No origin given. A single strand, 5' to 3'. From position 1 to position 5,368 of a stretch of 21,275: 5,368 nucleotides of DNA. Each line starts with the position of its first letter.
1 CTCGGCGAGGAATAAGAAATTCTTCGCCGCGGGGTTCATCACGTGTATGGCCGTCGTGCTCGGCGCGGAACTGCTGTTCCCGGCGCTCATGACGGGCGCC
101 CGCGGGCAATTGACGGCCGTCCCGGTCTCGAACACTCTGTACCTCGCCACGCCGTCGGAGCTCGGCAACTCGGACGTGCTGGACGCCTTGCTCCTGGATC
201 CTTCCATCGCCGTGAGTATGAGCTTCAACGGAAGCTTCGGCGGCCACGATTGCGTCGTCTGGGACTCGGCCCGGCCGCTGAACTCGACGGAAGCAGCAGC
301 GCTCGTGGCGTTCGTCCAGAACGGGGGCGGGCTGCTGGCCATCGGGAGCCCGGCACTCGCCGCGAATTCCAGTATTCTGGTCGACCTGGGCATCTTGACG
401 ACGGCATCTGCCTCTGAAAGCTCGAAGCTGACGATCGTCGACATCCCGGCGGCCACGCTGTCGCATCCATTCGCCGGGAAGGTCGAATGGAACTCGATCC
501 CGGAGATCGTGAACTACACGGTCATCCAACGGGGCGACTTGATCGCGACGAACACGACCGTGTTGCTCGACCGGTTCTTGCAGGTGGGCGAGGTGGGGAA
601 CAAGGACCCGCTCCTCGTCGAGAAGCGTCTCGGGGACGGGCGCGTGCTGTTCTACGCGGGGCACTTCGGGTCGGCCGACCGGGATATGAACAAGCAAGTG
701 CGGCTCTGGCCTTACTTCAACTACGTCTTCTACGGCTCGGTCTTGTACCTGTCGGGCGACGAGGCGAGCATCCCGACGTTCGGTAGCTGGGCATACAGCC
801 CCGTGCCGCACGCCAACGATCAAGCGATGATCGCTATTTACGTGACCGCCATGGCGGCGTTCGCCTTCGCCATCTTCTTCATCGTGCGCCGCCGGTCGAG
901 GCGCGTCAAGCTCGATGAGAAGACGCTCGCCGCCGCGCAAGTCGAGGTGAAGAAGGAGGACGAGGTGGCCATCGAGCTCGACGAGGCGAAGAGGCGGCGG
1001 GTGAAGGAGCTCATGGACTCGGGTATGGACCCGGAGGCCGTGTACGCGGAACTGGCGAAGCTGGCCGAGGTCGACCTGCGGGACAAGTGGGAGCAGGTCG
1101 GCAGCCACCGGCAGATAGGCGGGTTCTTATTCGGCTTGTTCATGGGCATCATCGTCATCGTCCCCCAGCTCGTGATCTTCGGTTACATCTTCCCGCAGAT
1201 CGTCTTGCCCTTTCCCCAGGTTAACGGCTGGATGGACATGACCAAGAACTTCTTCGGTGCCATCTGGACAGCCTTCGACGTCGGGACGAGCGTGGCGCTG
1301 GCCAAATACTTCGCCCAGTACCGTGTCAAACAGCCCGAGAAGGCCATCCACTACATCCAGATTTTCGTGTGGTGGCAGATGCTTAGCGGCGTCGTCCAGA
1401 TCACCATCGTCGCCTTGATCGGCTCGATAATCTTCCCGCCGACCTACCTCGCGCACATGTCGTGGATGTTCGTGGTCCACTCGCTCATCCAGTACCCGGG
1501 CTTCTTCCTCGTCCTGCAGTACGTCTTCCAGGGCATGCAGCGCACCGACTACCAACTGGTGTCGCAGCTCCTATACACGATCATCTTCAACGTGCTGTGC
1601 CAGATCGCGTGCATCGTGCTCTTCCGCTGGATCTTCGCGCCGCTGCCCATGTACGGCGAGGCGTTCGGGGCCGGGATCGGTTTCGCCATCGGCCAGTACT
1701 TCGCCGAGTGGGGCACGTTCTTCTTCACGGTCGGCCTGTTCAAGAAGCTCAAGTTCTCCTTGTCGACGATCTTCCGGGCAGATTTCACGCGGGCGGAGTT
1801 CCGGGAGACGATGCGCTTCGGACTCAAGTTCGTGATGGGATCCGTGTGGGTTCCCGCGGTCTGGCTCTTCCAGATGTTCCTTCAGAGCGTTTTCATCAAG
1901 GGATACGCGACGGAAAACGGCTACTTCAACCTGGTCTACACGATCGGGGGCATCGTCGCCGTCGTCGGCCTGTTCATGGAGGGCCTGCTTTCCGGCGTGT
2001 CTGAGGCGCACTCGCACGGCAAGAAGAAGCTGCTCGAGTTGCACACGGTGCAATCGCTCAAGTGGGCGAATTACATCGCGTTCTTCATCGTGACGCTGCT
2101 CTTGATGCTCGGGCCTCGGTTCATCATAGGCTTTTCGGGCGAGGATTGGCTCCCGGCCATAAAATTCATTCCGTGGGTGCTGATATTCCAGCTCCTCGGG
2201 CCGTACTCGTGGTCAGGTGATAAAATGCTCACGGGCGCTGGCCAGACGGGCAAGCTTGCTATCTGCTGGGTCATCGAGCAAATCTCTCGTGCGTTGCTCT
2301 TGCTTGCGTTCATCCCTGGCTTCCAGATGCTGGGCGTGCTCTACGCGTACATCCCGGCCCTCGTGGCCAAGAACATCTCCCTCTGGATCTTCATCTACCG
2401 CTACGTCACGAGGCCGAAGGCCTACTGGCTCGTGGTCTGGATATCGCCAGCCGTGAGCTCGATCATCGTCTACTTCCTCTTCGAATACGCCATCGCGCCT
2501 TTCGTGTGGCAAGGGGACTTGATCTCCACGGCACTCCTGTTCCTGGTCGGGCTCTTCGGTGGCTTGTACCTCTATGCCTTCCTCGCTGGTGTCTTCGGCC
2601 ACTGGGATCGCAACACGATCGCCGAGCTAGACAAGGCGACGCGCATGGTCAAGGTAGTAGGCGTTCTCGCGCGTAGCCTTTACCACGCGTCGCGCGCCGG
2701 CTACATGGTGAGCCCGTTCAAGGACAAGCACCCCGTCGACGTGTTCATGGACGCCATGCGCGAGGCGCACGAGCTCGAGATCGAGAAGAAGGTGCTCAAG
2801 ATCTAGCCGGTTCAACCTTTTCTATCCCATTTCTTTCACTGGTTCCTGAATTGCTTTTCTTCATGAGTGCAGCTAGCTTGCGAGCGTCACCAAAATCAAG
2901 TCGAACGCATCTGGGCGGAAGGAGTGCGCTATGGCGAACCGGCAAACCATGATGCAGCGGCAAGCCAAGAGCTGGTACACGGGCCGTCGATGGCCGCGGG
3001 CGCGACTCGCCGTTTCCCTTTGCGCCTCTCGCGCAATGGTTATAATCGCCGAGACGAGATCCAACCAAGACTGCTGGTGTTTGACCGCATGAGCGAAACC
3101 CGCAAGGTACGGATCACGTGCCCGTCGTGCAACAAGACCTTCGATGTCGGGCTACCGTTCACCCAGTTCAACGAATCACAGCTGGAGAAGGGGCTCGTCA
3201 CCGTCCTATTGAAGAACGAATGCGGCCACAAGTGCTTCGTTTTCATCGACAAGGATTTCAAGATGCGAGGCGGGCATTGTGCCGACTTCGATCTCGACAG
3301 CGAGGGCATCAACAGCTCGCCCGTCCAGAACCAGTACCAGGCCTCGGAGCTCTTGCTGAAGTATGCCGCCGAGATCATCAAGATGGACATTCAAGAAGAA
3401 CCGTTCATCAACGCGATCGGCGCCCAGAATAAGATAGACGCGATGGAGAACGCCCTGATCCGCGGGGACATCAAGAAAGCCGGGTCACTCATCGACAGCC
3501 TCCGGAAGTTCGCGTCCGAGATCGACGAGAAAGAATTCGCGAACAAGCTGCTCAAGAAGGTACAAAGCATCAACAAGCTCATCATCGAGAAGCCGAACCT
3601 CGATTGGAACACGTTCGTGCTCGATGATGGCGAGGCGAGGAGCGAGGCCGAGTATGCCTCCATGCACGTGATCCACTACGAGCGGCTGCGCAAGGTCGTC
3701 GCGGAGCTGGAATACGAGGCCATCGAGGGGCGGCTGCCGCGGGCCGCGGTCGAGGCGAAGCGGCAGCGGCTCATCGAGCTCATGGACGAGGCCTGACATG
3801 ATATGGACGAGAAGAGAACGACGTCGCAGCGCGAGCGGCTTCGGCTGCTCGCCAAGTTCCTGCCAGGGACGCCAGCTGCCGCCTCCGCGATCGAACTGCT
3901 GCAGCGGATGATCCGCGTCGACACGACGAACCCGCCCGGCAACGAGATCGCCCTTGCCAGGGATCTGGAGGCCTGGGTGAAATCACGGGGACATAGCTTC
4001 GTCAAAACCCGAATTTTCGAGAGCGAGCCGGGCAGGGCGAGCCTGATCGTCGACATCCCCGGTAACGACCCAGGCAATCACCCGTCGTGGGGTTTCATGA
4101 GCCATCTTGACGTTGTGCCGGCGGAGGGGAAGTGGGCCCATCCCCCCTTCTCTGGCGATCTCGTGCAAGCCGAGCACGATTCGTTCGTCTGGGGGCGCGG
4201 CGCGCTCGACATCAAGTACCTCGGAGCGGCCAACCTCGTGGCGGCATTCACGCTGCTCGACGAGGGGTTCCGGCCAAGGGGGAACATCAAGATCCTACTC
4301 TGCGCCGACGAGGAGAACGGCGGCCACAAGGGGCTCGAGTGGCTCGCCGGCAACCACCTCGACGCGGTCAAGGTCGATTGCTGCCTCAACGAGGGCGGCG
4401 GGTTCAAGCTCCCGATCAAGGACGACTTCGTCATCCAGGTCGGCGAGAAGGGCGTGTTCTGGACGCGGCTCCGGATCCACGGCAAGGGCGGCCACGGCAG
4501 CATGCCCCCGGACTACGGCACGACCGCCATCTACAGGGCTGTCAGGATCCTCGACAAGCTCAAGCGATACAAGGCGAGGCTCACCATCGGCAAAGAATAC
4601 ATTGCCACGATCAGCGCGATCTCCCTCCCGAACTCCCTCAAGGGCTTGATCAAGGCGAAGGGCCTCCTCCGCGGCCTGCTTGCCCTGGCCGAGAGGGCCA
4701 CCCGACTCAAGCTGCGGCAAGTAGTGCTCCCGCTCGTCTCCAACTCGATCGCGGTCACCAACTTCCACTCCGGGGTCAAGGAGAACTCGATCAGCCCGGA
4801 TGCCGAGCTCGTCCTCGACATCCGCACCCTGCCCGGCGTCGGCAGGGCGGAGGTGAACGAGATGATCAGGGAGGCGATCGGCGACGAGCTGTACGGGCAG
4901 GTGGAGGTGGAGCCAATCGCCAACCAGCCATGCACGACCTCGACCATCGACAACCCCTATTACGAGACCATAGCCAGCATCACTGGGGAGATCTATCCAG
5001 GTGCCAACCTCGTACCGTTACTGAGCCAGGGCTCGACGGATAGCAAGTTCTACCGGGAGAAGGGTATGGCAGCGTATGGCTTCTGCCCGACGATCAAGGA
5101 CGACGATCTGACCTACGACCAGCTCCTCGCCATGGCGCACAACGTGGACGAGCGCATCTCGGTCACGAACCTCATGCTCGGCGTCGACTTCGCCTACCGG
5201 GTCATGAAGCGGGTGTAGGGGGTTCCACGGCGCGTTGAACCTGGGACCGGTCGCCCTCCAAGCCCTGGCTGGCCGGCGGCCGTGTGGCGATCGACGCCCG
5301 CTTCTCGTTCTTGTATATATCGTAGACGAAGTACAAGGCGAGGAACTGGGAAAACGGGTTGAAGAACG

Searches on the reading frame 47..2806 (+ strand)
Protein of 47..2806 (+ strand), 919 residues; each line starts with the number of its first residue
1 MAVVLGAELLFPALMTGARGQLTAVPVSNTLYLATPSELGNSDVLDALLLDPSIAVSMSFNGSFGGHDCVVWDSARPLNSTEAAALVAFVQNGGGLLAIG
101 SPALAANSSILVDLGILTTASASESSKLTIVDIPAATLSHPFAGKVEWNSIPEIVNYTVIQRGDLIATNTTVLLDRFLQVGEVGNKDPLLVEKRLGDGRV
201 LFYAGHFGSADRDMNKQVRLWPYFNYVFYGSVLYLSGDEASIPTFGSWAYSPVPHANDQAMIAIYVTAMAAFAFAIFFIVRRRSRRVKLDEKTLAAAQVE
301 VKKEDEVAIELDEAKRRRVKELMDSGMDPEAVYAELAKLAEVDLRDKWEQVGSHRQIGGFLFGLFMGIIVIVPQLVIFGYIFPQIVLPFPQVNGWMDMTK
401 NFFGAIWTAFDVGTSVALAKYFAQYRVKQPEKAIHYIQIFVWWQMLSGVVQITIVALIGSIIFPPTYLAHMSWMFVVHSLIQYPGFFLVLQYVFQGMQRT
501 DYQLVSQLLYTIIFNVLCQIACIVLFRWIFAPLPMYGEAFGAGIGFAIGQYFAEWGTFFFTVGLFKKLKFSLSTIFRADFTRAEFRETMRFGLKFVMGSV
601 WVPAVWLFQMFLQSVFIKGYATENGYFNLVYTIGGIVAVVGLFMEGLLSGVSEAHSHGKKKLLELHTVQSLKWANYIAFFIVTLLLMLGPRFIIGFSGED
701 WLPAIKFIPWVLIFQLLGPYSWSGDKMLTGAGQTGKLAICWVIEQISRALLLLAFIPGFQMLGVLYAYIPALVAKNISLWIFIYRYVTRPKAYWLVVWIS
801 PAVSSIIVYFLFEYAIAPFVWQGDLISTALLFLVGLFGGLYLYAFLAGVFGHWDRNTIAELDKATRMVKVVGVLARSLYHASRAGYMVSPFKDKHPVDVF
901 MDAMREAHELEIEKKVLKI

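Call 7: search_protein_families(library=pfam, proteins=[window:47-2806:+], max_evalue=0.001)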
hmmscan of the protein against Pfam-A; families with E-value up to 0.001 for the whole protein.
window:47-2806:+ (919 aa): 0 families

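Call 54: search_protein_families(library=padloc, proteins=[window:47-2806:+], max_evalue=0.01)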
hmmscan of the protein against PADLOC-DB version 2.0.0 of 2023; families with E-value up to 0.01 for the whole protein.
window:47-2806:+ (919 aa): 0 families

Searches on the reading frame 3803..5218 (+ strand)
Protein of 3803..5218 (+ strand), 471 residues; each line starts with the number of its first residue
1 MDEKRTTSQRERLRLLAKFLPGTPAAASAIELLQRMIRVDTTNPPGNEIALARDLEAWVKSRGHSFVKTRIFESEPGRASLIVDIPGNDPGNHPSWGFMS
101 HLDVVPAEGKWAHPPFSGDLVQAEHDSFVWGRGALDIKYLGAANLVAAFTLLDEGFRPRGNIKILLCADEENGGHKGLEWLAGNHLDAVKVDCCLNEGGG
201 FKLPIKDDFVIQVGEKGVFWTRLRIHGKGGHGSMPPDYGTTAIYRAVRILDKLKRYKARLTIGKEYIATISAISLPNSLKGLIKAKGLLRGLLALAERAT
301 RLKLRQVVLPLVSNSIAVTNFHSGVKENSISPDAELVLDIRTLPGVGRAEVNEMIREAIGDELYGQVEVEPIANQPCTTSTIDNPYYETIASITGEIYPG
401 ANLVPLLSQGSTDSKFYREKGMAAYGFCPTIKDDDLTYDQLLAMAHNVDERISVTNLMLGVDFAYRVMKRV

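Call 7: search_protein_families(library=pfam, proteins=[window:3803-5218:+], max_evalue=0.001)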
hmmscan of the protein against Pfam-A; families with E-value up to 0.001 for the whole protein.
window:3803-5218:+ (471 aa): 2 families
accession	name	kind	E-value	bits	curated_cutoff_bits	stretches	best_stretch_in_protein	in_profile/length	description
PF01546.33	Peptidase_M20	-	5e-26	92.3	24.6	1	98-469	2-205/206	Peptidase family M20/M25/M40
PF07687.19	M20_dimer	-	2.1e-15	57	21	1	213-363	1-103/107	Peptidase dimerisation domain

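Call 41: find_homologous_proteins(query=window:3803-5218:+, max_evalue=1e-20)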
Query window:3803-5218:+ (471 aa): 5233 proteins with E <= 1e-20 among 8000 candidates; the best 120 are listed.
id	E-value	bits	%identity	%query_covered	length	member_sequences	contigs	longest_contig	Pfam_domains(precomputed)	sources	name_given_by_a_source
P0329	0.0e+0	1074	100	100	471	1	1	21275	PF01546.34,PF07687.20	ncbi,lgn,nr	ncbi:MAG: M20/M25/M40 family metallo-hydrolase [Candidatus Lokiarchaeota archaeon]|nr:M20/M25/M40 fa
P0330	1.3e-263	893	80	100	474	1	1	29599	PF01546.34,PF07687.20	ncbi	-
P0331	1.2e-262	890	81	100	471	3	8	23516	PF01546.34,PF07687.20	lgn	-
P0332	2.2e-262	889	81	100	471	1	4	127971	PF01546.34,PF07687.20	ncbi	ncbi:MAG: M20/M25/M40 family metallo-hydrolase [Candidatus Sigynarchaeota archaeon]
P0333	3.2e-257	872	78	100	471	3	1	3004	PF01546.34,PF07687.20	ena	-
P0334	5.2e-257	871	79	100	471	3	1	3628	PF01546.34,PF07687.20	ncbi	-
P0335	5.0e-245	832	75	99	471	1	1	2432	PF01546.34,PF07687.20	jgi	jgi:acetylornithine deacetylase/succinyl-diaminopimelate desuccinylase-like protein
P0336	5.1e-231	785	71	100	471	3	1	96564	PF01546.34,PF07687.20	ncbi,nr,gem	ncbi:MAG TPA: M20/M25/M40 family metallo-hydrolase [Candidatus Lokiarchaeia archaeon]|nr:M20/M25/M40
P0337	1.7e-228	777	71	100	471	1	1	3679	PF01546.34,PF07687.20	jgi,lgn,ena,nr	nr:M20/M25/M40 family metallo-hydrolase [Candidatus Sigynarchaeota archaeon]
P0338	1.0e-224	765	71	99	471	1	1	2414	PF01546.34,PF07687.20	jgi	jgi:acetylornithine deacetylase/succinyl-diaminopimelate desuccinylase-like protein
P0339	5.5e-204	696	63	99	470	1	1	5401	PF01546.34,PF07687.20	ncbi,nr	ncbi:MAG: M20/M25/M40 family metallo-hydrolase [archaeon]|nr:M20/M25/M40 family metallo-hydrolase [a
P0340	2.7e-196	671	62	99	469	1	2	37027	PF01546.34,PF07687.20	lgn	-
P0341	2.1e-192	658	60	100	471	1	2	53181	PF01546.34,PF07687.20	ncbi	ncbi:MAG: M20/M25/M40 family metallo-hydrolase [Promethearchaeota archaeon]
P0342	7.1e-188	643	58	100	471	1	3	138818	PF01546.34,PF07687.20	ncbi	ncbi:MAG: M20/M25/M40 family metallo-hydrolase [Promethearchaeota archaeon]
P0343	1.8e-185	635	60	98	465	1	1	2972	PF01546.34,PF07687.20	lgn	-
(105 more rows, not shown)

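Call 43: find_encoding_contigs(protein=P0332, flank=10000, max_places=3)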
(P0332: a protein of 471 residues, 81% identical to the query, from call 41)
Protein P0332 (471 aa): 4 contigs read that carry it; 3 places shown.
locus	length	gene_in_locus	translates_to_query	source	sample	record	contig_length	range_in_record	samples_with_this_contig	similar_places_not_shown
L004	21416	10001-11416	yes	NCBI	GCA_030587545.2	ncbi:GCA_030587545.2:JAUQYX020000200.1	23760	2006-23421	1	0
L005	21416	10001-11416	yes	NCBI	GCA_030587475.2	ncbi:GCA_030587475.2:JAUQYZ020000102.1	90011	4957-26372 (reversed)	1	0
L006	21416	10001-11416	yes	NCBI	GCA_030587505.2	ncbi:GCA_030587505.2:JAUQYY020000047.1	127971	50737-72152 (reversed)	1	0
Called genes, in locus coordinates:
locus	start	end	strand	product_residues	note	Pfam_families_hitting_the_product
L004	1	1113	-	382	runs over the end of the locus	PF00005:ABC_tran, PF08402:TOBE_2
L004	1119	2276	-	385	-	PF00005:ABC_tran, PF13304:AAA_21 (faint)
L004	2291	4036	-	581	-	PF00528:BPD_transp_1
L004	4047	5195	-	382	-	PF13531:SBP_bac_11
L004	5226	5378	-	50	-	-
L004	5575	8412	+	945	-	-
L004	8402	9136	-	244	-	PF03009:GDPD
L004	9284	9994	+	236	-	-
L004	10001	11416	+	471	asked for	PF01546:Peptidase_M20, PF07687:M20_dimer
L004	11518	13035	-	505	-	PF13347:MFS_2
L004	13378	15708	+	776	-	PF00535:Glycos_transf_2, PF04138:GtrA_DPMS_TM, PF09594:GT87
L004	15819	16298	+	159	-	-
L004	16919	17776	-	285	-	PF00378:ECH_1, PF16113:ECH_2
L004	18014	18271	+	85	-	-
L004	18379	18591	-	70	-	-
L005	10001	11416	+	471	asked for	PF01546:Peptidase_M20, PF07687:M20_dimer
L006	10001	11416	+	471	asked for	PF01546:Peptidase_M20, PF07687:M20_dimer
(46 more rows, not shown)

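Call 44: find_encoding_contigs(protein=P0330, flank=10000, max_places=3)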
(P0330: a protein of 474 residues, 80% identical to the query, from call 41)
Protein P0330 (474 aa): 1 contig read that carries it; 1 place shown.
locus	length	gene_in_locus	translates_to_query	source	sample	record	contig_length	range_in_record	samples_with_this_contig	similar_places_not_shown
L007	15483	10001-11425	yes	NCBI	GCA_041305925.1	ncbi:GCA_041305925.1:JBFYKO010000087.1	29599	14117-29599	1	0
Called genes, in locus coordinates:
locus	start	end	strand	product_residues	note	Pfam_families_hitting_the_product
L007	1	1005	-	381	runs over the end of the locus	PF00005:ABC_tran, PF08402:TOBE_2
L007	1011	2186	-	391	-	PF00005:ABC_tran, PF13304:AAA_21 (faint)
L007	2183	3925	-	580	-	PF00528:BPD_transp_1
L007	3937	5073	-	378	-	PF13531:SBP_bac_11 (weak)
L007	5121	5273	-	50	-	-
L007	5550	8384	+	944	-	-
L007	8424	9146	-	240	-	PF03009:GDPD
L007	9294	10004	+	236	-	-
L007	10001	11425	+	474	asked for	PF01546:Peptidase_M20, PF07687:M20_dimer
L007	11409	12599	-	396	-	PF09594:GT87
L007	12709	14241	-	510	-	PF13347:MFS_2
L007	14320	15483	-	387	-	?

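Call 45: find_encoding_contigs(protein=P0331, flank=10000, max_places=3)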
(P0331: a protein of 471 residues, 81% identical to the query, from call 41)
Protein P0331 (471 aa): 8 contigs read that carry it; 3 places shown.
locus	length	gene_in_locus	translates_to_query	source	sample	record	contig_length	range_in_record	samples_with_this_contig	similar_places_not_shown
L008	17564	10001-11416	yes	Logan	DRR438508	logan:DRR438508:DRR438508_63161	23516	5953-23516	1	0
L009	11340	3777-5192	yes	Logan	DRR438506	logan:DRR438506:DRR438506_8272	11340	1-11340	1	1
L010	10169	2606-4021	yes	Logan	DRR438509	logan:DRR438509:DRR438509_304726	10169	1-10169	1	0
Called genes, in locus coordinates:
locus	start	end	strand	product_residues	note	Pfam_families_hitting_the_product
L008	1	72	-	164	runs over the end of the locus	-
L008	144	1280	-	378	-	PF13531:SBP_bac_11 (weak)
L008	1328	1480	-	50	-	-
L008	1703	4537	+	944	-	-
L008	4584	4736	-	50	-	-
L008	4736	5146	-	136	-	-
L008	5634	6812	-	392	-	-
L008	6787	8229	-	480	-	PF04055:Radical_SAM, PF13186:SPASM (weak)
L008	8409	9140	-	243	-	PF03009:GDPD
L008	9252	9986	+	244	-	-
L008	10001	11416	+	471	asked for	PF01546:Peptidase_M20, PF07687:M20_dimer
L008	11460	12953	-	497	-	PF13347:MFS_2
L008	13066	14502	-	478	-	PF01555:N6_N4_Mtase (weak)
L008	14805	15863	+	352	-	PF13231:PMT_2 (weak)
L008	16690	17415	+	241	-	PF01936:NYN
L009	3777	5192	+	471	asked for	PF01546:Peptidase_M20, PF07687:M20_dimer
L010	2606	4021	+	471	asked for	PF01546:Peptidase_M20, PF07687:M20_dimer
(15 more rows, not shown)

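Call 52: find_encoding_contigs(protein=P0337, flank=10000, max_places=5)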
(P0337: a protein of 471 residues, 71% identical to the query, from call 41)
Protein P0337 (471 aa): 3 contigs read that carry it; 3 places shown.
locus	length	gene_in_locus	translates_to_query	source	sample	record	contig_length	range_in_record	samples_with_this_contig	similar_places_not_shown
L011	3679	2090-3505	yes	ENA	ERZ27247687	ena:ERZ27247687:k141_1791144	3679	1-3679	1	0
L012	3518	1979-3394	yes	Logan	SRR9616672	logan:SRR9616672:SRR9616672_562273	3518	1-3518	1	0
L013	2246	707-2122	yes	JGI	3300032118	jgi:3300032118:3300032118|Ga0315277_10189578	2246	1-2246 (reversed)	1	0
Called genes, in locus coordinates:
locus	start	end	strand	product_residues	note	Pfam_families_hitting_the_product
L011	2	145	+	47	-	?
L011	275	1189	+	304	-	-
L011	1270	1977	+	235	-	-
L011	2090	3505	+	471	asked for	PF01546:Peptidase_M20, PF07687:M20_dimer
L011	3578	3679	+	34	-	?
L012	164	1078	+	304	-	-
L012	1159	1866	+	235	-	-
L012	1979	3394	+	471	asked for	PF01546:Peptidase_M20, PF07687:M20_dimer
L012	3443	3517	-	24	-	?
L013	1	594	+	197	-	?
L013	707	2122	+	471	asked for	PF01546:Peptidase_M20, PF07687:M20_dimer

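Call 53: find_encoding_contigs(protein=P0336, flank=10000, max_places=3)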
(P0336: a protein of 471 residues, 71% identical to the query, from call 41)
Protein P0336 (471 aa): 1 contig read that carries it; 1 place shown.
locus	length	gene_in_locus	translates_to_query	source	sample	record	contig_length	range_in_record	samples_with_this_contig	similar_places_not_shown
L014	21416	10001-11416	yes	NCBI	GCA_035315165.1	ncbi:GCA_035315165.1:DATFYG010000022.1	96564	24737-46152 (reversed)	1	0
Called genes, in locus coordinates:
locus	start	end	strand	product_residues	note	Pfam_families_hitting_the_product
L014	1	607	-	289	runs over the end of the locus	-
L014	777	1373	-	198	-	PF03692:CxxCxxCC (weak)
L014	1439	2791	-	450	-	PF02310:B12-binding, PF04055:Radical_SAM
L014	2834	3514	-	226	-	PF01865:PhoU_div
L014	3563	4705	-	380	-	PF00005:ABC_tran, PF08402:TOBE_2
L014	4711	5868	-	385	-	PF00005:ABC_tran, PF13304:AAA_21 (faint)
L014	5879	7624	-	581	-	PF00528:BPD_transp_1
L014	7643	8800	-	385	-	PF13531:SBP_bac_11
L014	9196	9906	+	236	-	-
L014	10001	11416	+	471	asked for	PF01546:Peptidase_M20, PF07687:M20_dimer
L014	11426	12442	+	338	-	PF10639:TMEM234 (weak)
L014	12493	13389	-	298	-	PF00583:Acetyltransf_1, PF13508:Acetyltransf_7 (weak)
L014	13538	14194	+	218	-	PF05368:NmrA (faint), PF13460:NAD_binding_10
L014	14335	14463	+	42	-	-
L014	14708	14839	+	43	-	-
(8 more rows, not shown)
